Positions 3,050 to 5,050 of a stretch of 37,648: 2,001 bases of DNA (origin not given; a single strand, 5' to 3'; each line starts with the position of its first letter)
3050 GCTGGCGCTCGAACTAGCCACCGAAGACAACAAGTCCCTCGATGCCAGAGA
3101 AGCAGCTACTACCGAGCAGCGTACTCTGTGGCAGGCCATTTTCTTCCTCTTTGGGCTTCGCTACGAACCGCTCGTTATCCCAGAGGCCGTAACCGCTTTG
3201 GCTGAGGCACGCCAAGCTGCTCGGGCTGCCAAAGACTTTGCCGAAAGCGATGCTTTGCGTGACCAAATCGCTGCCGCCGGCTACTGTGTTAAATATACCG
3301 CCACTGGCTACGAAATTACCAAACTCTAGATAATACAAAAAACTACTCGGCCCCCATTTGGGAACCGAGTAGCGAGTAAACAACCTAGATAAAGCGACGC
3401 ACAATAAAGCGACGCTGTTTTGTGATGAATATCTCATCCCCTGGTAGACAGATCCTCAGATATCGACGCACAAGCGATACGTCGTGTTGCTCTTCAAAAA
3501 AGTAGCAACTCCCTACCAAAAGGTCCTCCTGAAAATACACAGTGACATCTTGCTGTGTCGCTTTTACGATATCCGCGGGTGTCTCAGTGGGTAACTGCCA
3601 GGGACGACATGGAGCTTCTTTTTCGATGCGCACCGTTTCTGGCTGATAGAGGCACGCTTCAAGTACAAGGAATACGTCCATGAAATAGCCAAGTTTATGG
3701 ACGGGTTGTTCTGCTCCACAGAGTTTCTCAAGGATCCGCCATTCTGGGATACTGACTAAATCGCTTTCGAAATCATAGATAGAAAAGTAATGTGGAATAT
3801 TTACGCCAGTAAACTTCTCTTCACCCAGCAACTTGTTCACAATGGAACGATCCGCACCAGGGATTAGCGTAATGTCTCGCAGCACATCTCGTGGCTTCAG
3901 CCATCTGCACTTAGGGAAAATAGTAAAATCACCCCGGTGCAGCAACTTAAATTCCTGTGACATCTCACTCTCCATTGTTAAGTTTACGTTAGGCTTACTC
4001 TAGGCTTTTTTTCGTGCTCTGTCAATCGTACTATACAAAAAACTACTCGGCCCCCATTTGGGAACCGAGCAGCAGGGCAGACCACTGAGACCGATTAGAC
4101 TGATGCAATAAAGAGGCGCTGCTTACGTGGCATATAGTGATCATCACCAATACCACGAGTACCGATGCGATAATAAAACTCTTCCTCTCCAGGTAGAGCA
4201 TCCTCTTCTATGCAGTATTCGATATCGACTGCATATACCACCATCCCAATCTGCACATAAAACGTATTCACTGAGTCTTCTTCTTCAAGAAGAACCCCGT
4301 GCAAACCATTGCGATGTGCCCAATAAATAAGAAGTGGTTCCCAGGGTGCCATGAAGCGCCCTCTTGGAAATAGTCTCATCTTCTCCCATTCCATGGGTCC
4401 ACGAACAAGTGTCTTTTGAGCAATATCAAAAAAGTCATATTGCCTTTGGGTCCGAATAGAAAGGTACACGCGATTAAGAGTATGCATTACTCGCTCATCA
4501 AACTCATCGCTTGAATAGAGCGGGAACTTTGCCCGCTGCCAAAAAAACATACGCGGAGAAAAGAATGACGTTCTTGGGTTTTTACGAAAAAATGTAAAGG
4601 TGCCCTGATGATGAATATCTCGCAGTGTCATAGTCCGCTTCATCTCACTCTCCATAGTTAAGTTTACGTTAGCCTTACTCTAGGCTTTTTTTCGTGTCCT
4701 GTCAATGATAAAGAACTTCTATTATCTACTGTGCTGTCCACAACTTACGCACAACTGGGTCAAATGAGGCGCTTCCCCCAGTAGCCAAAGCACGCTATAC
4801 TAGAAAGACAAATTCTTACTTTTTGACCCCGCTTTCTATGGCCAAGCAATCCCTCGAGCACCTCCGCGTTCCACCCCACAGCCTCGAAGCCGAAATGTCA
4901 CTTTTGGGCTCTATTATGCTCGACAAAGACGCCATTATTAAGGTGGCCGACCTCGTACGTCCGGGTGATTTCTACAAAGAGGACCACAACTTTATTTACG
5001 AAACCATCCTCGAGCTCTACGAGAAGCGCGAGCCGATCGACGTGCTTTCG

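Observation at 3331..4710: Two tandem gene cassettes with near-identical regulatory flanks and almost unrecognisably diverged coding sequence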

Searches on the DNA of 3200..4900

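Call 87: search_rna_families(source=window, start=3200, end=4900, threshold=evalue, max_evalue=1)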
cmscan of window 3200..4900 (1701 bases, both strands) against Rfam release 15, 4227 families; matches with E-value up to 1: 0.
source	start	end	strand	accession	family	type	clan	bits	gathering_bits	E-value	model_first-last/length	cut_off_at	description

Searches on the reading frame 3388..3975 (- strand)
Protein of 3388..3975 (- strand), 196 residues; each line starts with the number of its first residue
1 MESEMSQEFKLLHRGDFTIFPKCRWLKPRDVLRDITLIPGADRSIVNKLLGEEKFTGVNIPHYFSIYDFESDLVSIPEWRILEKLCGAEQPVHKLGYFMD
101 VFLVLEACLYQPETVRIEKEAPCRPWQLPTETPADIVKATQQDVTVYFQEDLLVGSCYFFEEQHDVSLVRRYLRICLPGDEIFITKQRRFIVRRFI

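Call 6: search_protein_families(library=pfam, proteins=[window:3388-3975:-], max_evalue=10)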
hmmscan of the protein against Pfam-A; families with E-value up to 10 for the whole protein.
window:3388-3975:- (196 aa): 0 families

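Call 7: search_protein_families(library=padloc, proteins=[window:3388-3975:-], max_evalue=10)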
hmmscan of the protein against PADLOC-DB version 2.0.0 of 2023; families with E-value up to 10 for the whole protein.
window:3388-3975:- (196 aa): 0 families
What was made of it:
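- On Known anti-phage defence systems (PADLOC-DB): Neither protein matched any family at E up to 10 (call 7).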

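Call 8: find_homologous_proteins(query=window:3388-3975:-, max_evalue=0.01)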
Query window:3388-3975:- (196 aa): 5 proteins with E <= 0.01 among 65 candidates.
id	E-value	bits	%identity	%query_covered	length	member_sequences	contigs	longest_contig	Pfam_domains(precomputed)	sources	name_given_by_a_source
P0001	1.9e-130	451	100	100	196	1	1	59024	-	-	-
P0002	2.5e-100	352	80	97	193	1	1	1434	-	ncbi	-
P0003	1.8e-51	193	53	97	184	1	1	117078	-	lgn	-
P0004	1.8e-49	186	51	99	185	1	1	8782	-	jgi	jgi:hypothetical protein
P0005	2.9e-45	173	49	97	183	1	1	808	-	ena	-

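Call 11: find_encoding_contigs(protein=P0003, flank=8000)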
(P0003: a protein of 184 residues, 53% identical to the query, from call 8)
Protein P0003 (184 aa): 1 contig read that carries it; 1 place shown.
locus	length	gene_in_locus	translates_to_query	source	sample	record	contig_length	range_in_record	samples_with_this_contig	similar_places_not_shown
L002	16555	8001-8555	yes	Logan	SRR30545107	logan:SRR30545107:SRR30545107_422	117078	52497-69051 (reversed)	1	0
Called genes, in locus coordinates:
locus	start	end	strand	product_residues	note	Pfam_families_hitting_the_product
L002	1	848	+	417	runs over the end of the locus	PF06723:MreB_Mbl (faint), PF11104:PilM_2 (weak), PF14450:FtsA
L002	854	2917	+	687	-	PF04865:Baseplate_J (weak)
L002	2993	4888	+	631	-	PF01411:tRNA-synt_2c, PF07973:tRNA_SAD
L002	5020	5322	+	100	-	PF00829:Ribosomal_L21p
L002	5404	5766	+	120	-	-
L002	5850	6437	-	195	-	PF21176:RecR_HhH, PF01751:Toprim, PF13662:Toprim_4, PF21175:RecR_C (weak)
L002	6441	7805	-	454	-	PF00772:DnaB, PF13481:AAA_25, PF03796:DnaB_C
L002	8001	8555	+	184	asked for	-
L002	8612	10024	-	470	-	PF00133:tRNA-synt_1 (faint), PF01406:tRNA-synt_1e, PF09334:tRNA-synt_1g (faint), PF23493:CysS_C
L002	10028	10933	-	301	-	PF01544:CorA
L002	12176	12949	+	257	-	PF01628:HrcA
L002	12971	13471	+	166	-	PF01025:GrpE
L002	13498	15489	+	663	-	PF00012:HSP70, PF06723:MreB_Mbl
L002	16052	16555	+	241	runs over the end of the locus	-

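Call 19: find_encoding_contigs(protein=P0002, flank=3000)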
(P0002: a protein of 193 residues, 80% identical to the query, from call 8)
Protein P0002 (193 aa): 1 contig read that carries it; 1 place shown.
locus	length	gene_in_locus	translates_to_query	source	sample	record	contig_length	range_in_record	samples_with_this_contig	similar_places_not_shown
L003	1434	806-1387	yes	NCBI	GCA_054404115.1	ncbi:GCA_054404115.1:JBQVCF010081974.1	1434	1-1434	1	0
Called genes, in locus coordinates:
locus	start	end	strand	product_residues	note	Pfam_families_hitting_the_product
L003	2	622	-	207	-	?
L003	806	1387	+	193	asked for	-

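Call 21: find_encoding_contigs(protein=P0005, flank=3000)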
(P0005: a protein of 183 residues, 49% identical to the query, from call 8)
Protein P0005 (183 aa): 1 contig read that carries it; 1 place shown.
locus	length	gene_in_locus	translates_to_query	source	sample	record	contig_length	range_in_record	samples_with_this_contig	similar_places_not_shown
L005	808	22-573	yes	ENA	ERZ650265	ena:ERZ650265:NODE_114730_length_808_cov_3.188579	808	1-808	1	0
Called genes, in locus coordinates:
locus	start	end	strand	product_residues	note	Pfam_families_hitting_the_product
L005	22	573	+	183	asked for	-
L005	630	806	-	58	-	?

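Call 27: find_related_loci(query=A2, collection=genome_contigs, flank=6000)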
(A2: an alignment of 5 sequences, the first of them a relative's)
Query A2 (196 aa) in genome_contigs; peptide patterns used: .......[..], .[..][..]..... (x = any residue, [..] = any of these).
61 stretches matched a pattern, but none encodes a relative of the query by tblastn (E <= 1e-3).

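Call 28: predict_structure(alignment_id=A1)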
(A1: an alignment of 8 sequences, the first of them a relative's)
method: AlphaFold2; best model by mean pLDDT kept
length: 196 residues; sequences in the alignment: 8
mean_pLDDT: 46.4   pTM: 0.47
mean pLDDT of the five models: 46.4, 40.8, 39.1, 35.2, 34.2
residues with pLDDT >= 90: 0; 70-90: 2; 50-70: 64; < 50: 130
segments of 3 or more residues with pLDDT < 50: 1-5, 21-55, 93-147, 159-186
pLDDT, mean of each block of 10 residues (from residue 1): 50 53 44 33 44 48 58 65 62 47 45 35 32 32 47 53 41 35 50 59
secondary structure, 60 per line:
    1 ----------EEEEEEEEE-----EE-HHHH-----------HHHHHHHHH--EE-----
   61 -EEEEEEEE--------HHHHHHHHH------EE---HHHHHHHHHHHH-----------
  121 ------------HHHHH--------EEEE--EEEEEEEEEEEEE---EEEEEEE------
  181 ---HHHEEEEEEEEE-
elements in order: E11-19 H28-31 H43-51 E62-69 H78-86 H98-109 H133-137 E146-149 E152-164 E168-174 E187-195
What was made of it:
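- Tried and rejected: The AlphaFold2 model of A was too poor to use (pLDDT 46; call 28).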

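Call 35: search_protein_representatives(alignment_id=A1)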
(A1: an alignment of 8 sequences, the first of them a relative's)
Query: 8 sequences, 186 profile positions. Proteins with E-value up to 0.001 (for the whole library): 6; up to 1e-10: 6; up to 1e-30: 2. The best 6 are listed.
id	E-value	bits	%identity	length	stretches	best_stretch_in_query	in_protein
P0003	1.8e-84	298.8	-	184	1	1-186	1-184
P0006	3.2e-47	177.4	-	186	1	1-185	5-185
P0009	3.8e-29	118.5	-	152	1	1-150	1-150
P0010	2.3e-22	96.4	-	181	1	7-184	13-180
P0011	7.1e-19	85.0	-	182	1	3-183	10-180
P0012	1.3e-12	64.6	-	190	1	4-183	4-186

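Call 38: find_homologous_proteins(query=A4, max_evalue=0.01)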
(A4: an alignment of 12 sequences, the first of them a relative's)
Query A4 (12 sequences) (196 aa, profile of the alignment): 10 proteins with E <= 0.01 among 2320 candidates.
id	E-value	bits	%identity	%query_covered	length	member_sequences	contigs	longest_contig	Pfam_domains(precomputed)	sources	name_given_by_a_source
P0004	3.9e-76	273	51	99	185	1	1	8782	-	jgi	jgi:hypothetical protein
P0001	1.8e-73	265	100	100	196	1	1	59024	-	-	-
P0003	1.0e-72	262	53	97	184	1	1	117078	-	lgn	-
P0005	1.2e-69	252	49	97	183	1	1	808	-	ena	-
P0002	5.6e-69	250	80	97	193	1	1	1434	-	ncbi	-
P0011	7.6e-54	200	25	43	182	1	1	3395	-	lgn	-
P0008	1.6e-50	190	23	29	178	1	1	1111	-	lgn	-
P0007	3.3e-50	189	45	10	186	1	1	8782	-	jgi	jgi:hypothetical protein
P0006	4.9e-50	188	40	15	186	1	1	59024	-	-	-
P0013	8.9e-20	89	-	-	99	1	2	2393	-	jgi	jgi:hypothetical protein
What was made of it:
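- The family is tiny: 6 clusters among 1.84 billion representatives (call 35) and 10 proteins among 5.8 billion (call 38).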

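Call 39: find_encoding_contigs(protein=P0011, flank=4000)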
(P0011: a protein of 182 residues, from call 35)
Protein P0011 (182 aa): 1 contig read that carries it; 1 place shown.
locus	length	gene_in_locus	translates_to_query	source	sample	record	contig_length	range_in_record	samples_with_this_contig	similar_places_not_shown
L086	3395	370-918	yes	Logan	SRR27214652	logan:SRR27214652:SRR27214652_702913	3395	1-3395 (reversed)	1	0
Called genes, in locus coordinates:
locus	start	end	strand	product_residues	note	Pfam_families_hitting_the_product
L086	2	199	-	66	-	?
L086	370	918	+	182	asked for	-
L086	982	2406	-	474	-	PF00133:tRNA-synt_1 (faint), PF01406:tRNA-synt_1e, PF01921:tRNA-synt_1f (faint), PF09334:tRNA-synt_1g (faint), PF09190:DALR_2 (faint)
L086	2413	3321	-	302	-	PF01544:CorA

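Call 40: find_encoding_contigs(protein=P0013, flank=4000)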
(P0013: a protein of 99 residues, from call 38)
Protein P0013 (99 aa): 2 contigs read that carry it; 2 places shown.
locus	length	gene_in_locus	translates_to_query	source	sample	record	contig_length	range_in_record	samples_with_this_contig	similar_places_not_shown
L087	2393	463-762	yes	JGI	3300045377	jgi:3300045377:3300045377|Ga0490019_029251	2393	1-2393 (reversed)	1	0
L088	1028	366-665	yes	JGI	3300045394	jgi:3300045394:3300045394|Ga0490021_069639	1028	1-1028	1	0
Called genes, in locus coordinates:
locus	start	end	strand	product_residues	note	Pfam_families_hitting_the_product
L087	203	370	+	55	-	-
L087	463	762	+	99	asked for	-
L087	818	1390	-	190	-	PF01406:tRNA-synt_1e (weak), PF09190:DALR_2 (weak), PF23493:CysS_C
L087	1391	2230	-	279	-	PF01406:tRNA-synt_1e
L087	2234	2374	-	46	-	-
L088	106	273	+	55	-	-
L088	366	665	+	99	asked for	-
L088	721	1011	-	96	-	PF23493:CysS_C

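Call 45: search_solved_structures(query=A4, max_evalue=10)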
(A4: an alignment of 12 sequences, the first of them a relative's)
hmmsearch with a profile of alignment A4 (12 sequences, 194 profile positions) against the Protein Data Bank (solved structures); distinct sequences matched with E-value up to 10: 3.
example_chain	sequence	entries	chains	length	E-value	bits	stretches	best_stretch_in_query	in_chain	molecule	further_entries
5jnb_A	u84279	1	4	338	0.054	16.5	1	50-133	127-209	Poly(A) RNA polymerase gld-2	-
4zrl_A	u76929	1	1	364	0.082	15.9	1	56-133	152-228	Poly(A) RNA polymerase gld-2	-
9up5_A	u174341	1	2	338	0.28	14.2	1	43-111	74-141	Lipopolysaccharide assembly protein B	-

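Call 46: search_protein_families(library=phrogs, alignment_id=A4, max_evalue=1)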
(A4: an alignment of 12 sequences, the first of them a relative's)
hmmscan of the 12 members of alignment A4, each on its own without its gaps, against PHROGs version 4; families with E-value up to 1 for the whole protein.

A. member 1, P0001 (196 aa): 0 families

B. families by the number of members that match (of 12 scanned): 2 families
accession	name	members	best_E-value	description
phrog_7879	-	1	0.15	-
phrog_32000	-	1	0.32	-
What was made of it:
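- On Phage-derived gene (moron): PHROGs gave only chance-level hits (call 46).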

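Call 47: search_protein_families(library=ncbifam, alignment_id=A4, max_evalue=1)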
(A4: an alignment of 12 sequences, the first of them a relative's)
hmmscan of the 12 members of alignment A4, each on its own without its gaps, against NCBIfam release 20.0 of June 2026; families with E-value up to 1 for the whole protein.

A. member 1, P0001 (196 aa): 0 families

B. families by the number of members that match (of 12 scanned): 0 families

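Call 76: search_protein_families(library=pfam, alignment_id=A4, max_evalue=10)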
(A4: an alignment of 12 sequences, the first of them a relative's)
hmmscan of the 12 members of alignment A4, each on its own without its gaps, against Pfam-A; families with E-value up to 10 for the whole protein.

A. member 1, P0001 (196 aa): 0 families

B. families by the number of members that match (of 12 scanned): 2 families
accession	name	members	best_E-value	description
PF23683.1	U_exon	1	0.055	U exon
PF12851.13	Tet_JBP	1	0.082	Oxygenase domain of the 2OGFeDO superfamily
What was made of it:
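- On Polymorphic-toxin immunity protein / orphan immunity array: No Pfam hit was found at E up to 10 for any of 12 members beyond two isolated chance-level matches (calls 6, 76).
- Tried and rejected: Pfam, PADLOC, PHROGs and NCBIfam scans of both proteins and of all 12 family members gave nothing beyond isolated chance-level hits (calls 6, 7, 46, 47, 76).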

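Call 78: search_solved_structures(query=A2, max_evalue=10)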
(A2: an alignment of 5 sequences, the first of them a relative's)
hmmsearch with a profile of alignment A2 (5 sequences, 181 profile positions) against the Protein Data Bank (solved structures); distinct sequences matched with E-value up to 10: 0.

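Call 84: find_related_loci(query=A2, collection=viral_contigs, flank=5000)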
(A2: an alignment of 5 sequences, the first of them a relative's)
Query A2 (196 aa) in viral_contigs; peptide patterns used: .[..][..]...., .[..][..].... (x = any residue, [..] = any of these).
245 stretches matched a pattern, but none encodes a relative of the query by tblastn (E <= 1e-3).

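Call 89: find_encoding_contigs(protein=P0012, flank=5000)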
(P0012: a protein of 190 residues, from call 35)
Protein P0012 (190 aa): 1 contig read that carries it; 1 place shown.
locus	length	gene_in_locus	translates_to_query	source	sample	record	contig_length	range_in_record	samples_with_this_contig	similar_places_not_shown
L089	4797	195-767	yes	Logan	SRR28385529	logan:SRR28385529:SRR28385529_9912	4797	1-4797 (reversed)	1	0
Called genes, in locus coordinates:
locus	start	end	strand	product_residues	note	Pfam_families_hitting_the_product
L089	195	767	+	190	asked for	-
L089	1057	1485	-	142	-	PF01797:Y1_Tnp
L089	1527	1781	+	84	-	-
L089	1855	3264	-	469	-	PF01406:tRNA-synt_1e, PF09334:tRNA-synt_1g (faint), PF23493:CysS_C (weak)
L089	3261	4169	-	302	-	PF01544:CorA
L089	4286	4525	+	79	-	PF01809:YidD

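Call 90: find_encoding_contigs(protein=P0010, flank=5000)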
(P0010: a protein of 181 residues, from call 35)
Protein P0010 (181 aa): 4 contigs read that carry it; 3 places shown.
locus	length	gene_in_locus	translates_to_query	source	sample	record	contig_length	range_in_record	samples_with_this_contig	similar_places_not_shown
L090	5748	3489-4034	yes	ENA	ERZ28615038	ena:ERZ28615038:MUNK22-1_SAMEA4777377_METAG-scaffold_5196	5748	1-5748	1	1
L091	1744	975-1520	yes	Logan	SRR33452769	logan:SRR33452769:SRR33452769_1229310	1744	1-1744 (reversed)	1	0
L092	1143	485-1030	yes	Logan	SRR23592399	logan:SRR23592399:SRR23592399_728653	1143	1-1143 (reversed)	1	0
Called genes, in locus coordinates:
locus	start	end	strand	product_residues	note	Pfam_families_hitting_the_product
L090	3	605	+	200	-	?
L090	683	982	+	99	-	PF00829:Ribosomal_L21p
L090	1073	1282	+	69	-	-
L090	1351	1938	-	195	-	PF21176:RecR_HhH, PF01751:Toprim, PF13662:Toprim_4, PF21175:RecR_C (weak)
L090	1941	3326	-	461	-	PF00772:DnaB, PF03796:DnaB_C, PF13481:AAA_25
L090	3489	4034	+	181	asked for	-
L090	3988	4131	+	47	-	-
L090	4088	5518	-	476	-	PF01406:tRNA-synt_1e, PF09334:tRNA-synt_1g (faint), PF09190:DALR_2 (weak)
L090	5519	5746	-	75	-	?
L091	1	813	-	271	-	?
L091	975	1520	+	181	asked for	-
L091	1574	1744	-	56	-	?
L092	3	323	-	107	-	?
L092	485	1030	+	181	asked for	-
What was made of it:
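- Divergent A-type and B-type genes are found in more distant genomes (calls 35, 89, 90).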

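Call 91: find_encoding_contigs(protein=P0009, flank=5000)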
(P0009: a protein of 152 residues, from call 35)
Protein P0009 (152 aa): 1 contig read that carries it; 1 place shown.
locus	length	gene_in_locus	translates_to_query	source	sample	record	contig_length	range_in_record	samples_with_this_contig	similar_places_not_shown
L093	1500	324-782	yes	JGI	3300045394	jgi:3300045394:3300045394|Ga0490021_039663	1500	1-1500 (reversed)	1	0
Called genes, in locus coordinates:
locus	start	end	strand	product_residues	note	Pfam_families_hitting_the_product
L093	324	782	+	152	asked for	-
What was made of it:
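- One JGI sample (3300045394) contains both a B-only contig and an A-type contig (calls 40, 91).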
